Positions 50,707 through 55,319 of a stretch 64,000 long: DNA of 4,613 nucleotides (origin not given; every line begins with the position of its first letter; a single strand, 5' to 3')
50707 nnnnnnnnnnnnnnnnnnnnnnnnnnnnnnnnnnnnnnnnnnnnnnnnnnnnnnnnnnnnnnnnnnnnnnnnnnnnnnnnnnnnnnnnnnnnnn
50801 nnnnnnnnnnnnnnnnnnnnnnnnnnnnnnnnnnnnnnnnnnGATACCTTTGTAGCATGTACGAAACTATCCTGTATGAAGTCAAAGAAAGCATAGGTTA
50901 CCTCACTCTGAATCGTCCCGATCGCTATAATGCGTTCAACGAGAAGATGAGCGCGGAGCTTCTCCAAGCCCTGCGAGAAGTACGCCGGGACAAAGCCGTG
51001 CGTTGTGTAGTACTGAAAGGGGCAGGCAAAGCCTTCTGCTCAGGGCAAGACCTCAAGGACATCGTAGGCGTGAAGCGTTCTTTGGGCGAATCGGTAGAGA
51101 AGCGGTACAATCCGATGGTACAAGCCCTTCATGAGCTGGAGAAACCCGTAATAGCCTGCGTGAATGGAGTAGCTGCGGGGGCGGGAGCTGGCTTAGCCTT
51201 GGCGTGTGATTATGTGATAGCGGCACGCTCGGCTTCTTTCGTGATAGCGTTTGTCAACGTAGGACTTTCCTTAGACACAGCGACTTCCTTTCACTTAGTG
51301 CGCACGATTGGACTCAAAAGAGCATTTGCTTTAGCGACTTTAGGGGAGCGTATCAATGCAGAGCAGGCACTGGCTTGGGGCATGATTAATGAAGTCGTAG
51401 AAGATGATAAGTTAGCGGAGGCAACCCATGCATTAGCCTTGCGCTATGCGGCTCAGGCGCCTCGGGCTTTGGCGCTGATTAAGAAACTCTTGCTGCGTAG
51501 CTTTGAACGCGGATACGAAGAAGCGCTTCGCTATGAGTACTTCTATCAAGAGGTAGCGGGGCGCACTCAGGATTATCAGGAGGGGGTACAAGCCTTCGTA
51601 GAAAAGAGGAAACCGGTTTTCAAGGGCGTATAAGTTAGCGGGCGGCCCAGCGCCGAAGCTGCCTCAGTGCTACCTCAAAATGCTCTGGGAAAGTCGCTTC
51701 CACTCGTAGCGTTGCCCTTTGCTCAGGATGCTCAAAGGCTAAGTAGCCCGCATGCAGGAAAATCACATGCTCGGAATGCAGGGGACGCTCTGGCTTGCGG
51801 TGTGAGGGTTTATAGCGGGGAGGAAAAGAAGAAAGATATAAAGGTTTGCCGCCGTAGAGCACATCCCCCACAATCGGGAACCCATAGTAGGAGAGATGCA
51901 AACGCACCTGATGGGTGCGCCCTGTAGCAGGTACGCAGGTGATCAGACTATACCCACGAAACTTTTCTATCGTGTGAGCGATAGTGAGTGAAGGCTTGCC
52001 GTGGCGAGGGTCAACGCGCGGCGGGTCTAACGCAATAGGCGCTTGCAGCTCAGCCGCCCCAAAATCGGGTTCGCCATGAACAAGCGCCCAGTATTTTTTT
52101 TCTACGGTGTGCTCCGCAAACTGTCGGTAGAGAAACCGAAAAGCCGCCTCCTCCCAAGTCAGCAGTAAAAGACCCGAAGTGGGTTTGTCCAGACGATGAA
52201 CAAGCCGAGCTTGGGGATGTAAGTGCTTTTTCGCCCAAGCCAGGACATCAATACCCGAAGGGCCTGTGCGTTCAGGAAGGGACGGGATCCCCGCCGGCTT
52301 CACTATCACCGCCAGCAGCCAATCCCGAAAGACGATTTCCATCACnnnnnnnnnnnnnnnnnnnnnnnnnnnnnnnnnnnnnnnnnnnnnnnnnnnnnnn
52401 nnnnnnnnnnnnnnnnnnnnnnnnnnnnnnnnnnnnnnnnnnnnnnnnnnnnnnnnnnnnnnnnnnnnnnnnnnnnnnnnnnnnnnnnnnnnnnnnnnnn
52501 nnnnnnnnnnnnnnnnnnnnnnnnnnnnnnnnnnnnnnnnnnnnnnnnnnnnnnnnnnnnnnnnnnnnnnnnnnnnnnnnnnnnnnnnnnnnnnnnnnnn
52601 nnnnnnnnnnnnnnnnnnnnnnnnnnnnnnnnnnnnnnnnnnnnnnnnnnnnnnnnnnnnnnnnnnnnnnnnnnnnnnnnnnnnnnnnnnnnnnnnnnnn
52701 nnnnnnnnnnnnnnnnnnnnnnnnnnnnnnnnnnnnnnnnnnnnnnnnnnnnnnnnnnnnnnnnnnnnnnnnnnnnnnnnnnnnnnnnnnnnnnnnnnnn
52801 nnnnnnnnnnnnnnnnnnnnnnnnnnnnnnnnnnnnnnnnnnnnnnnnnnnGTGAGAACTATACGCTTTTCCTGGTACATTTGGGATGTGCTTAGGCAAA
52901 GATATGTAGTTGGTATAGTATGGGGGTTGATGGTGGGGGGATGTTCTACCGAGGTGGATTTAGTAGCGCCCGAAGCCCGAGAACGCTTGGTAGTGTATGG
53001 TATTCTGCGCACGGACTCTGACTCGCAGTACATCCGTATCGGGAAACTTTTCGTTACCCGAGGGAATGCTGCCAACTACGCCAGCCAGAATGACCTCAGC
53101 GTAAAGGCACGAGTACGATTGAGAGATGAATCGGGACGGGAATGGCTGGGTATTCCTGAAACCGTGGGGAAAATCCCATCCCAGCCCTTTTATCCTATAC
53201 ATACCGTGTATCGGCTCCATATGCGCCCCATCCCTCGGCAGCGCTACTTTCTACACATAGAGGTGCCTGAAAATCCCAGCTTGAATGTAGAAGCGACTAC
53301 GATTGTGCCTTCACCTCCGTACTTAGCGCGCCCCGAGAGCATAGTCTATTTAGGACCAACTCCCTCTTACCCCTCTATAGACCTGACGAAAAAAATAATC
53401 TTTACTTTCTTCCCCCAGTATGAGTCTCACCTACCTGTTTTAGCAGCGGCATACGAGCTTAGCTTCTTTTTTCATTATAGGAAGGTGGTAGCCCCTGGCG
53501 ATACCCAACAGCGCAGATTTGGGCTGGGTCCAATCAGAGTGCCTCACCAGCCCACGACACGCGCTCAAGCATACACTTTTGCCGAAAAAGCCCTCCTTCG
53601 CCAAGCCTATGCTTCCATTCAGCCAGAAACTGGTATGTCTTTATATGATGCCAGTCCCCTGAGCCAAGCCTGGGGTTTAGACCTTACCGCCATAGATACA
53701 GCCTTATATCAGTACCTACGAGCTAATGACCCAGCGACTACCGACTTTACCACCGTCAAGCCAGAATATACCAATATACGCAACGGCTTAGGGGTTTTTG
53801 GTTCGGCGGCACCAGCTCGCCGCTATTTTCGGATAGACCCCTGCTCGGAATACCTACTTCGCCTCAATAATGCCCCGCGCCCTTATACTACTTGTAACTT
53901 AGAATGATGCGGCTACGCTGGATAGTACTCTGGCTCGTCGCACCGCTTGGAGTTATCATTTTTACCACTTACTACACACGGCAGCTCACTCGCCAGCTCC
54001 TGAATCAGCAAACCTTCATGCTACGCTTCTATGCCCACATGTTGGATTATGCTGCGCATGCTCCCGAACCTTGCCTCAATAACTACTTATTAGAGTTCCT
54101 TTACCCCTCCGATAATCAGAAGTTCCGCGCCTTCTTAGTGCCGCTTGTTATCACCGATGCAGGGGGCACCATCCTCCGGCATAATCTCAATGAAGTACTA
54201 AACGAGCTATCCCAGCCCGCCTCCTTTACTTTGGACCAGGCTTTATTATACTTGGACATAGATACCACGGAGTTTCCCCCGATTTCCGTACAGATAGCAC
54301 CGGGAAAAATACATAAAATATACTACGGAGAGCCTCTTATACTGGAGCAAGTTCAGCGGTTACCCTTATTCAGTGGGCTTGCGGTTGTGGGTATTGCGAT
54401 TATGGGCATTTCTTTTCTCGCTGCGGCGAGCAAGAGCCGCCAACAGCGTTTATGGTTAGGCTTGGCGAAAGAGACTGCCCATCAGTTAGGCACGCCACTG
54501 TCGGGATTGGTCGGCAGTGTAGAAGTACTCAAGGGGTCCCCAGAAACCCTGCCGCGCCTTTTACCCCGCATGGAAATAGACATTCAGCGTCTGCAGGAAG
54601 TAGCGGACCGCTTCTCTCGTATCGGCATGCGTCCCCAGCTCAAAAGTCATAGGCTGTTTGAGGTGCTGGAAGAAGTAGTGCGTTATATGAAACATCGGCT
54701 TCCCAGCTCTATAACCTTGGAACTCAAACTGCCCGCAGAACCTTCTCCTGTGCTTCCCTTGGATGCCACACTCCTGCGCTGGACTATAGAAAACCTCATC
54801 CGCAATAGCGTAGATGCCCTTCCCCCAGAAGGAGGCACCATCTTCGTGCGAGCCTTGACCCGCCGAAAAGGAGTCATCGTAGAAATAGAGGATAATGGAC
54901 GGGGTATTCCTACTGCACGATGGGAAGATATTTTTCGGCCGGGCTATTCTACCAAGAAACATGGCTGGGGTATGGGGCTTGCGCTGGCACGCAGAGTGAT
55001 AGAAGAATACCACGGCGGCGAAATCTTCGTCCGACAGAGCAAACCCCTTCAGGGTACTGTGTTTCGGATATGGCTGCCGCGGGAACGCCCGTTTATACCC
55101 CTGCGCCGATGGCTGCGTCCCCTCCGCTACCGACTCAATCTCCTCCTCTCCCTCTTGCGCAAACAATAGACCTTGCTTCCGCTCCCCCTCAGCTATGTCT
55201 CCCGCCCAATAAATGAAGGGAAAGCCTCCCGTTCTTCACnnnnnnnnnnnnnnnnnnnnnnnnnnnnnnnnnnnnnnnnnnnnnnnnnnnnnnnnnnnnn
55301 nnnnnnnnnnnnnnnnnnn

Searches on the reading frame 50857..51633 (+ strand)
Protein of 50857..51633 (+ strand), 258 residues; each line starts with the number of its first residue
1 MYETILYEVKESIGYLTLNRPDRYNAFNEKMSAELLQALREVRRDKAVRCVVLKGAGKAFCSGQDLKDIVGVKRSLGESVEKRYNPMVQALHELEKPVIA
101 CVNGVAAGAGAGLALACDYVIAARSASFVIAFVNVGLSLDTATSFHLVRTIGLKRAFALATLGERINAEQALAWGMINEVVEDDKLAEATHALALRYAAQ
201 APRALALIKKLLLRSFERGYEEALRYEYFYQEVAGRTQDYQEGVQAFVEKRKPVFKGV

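Call 83: search_protein_families(library=pfam, proteins=[window:50857-51633:+], max_evalue=0.00001)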
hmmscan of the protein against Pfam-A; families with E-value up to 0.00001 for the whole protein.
window:50857-51633:+ (258 aa): 2 families
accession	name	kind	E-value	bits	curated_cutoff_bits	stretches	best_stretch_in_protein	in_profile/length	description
PF00378.25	ECH_1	-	2.1e-65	221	27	1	9-257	2-250/251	Enoyl-CoA hydratase/isomerase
PF16113.10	ECH_2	-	2.5e-37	129.6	27.2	1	14-194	2-185/335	Enoyl-CoA hydratase/isomerase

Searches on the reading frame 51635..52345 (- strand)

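Call 83: search_protein_families(library=pfam, proteins=[window:51635-52345:-], max_evalue=0.00001)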
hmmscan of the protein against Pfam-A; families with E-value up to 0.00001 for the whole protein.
window:51635-52345:- (236 aa): 1 family
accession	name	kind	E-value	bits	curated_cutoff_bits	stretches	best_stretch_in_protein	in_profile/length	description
PF00849.27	PseudoU_synth_2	-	3.4e-26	92.7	26.8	1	12-152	3-151/152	RNA pseudouridylate synthase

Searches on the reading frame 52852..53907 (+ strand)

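Call 83: search_protein_families(library=pfam, proteins=[window:52852-53907:+], max_evalue=0.00001)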
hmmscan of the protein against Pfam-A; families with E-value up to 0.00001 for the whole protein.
window:52852-53907:+ (351 aa): 1 family
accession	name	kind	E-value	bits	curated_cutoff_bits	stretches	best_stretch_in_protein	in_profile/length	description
PF14054.11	DUF4249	-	4.1e-13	50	28.5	1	35-322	4-266/269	Domain of unknown function (DUF4249)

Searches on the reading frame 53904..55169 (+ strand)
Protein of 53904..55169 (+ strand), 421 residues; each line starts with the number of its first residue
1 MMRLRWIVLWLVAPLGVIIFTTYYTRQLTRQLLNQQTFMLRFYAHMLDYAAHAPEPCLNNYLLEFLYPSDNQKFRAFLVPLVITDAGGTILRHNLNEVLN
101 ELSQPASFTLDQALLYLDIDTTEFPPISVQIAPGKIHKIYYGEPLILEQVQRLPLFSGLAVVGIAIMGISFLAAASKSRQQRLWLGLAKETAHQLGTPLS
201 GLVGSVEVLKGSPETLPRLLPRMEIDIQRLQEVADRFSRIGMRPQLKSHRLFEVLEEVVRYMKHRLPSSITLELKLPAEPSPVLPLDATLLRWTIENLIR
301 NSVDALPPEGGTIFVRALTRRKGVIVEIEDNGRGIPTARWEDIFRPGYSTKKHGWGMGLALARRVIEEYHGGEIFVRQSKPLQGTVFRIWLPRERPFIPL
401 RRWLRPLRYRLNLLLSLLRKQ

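Call 83: search_protein_families(library=pfam, proteins=[window:53904-55169:+], max_evalue=0.00001)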
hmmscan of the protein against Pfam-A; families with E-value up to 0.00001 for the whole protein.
window:53904-55169:+ (421 aa): 2 families
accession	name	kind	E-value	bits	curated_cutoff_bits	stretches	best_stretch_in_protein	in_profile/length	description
PF02518.31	HATPase_c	-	2.7e-21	76.5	26.4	1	287-394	2-110/111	Histidine kinase-, DNA gyrase B-, and HSP90-like ATPase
PF00512.31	HisKA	-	1.8e-06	28.3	26.9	1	190-237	8-57/66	His Kinase A (phospho-acceptor) domain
